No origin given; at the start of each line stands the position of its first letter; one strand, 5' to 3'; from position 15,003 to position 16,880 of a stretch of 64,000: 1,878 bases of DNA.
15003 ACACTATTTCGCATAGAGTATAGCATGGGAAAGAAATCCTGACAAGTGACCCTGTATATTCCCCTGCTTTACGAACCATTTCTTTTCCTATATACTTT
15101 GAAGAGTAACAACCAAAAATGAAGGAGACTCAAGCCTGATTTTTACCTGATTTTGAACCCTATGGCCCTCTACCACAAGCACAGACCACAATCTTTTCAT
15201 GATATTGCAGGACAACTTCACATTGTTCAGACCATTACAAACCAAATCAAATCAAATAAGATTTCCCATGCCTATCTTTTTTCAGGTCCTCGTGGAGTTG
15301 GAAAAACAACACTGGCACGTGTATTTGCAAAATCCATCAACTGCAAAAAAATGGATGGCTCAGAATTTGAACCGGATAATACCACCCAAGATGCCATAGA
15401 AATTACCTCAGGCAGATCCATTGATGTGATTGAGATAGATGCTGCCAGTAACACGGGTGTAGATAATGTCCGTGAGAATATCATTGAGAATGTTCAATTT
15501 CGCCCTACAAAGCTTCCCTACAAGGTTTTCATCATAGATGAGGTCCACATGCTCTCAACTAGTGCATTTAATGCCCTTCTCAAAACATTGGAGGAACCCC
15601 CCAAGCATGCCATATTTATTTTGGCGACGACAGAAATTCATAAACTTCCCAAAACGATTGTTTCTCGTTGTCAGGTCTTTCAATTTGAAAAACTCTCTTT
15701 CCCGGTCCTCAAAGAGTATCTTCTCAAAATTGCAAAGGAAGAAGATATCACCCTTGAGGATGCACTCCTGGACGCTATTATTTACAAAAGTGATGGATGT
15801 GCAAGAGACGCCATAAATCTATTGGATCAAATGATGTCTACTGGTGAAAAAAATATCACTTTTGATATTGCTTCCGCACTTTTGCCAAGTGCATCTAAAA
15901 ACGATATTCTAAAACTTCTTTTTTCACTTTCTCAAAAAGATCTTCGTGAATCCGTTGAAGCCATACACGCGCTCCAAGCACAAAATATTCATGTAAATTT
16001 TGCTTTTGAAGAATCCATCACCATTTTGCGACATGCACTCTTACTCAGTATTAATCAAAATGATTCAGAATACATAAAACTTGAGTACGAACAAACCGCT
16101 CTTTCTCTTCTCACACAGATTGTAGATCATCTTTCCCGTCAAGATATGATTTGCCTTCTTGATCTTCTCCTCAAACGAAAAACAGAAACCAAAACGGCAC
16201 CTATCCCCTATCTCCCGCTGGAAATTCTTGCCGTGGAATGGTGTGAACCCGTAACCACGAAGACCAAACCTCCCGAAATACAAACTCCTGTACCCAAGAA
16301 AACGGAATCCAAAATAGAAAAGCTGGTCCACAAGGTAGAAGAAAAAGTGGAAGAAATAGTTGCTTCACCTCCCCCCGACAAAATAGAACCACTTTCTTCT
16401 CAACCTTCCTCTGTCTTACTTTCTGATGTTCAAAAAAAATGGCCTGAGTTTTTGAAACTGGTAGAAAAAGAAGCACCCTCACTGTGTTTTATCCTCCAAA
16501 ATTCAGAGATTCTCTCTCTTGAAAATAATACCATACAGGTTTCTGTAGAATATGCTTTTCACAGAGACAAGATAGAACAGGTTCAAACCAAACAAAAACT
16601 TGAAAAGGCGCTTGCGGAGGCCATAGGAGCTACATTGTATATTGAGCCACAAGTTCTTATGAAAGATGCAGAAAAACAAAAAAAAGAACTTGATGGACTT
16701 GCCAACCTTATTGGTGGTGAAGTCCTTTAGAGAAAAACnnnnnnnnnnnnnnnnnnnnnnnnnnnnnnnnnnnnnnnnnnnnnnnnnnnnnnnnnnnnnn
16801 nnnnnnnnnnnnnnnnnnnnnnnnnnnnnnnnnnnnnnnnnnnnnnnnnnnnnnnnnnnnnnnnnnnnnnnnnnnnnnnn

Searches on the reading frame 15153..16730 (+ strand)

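Call 5: search_protein_families(library=pfam, proteins=[window:15153-16730:+], max_evalue=0.01)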
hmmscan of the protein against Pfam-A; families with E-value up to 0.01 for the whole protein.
window:15153-16730:+ (525 aa): 20 families
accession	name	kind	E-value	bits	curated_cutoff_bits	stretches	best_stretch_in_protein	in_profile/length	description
PF13177.12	DNA_pol3_delta2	-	4.4e-42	144.2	27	1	21-181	2-160/161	DNA polymerase III, delta subunit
PF00004.35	AAA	-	1.5e-15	58.3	21.2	1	42-177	2-127/131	ATPase family associated with various cellular activities (AAA)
PF13401.12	AAA_22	-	2.4e-08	34.8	27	1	42-159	9-122/130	AAA domain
PF05496.18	RuvB_N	-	3.9e-07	30.4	27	1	11-66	2-61/159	Holliday junction DNA helicase RuvB P-loop domain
PF06068.19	TIP49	-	1.9e-06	27.8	23.8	0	27-64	38-76/347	TIP49 P-loop domain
PF22608.2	DNAX_ATPase_lid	-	3.2e-06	27.3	27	1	187-232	3-48/49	DNA polymerase III clamp loader subunit, ATPase lid domain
PF07728.20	AAA_5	-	1.1e-05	25.9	22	1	42-148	3-92/139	AAA domain (dynein-related subfamily)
PF13173.12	AAA_14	-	1.2e-05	25.7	27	1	40-164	4-103/129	AAA domain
PF07724.20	AAA_2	-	6.5e-05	23.5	27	1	41-148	6-101/166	AAA domain (Cdc48 subfamily)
PF13604.12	AAA_30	-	0.00014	22.1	27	1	40-148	20-114/191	AAA domain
PF25361.1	AAA_lid_RFC1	-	0.00016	21.5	34.9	1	187-240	5-57/59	RFC1-like, AAA+ ATPase lid domain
PF03215.21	Rad17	-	0.00023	21.6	23.8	1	7-67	10-74/186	Rad17 P-loop domain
PF13245.12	AAA_19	-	0.00031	21.4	25.1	1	40-152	13-119/134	AAA domain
PF04851.21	ResIII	-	0.0004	20.8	22.5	0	85-147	97-151/164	Type III restriction enzyme, res subunit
PF16193.11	AAA_assoc_2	-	0.00048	20.8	34.3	0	196-242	2-53/81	AAA C-terminal domain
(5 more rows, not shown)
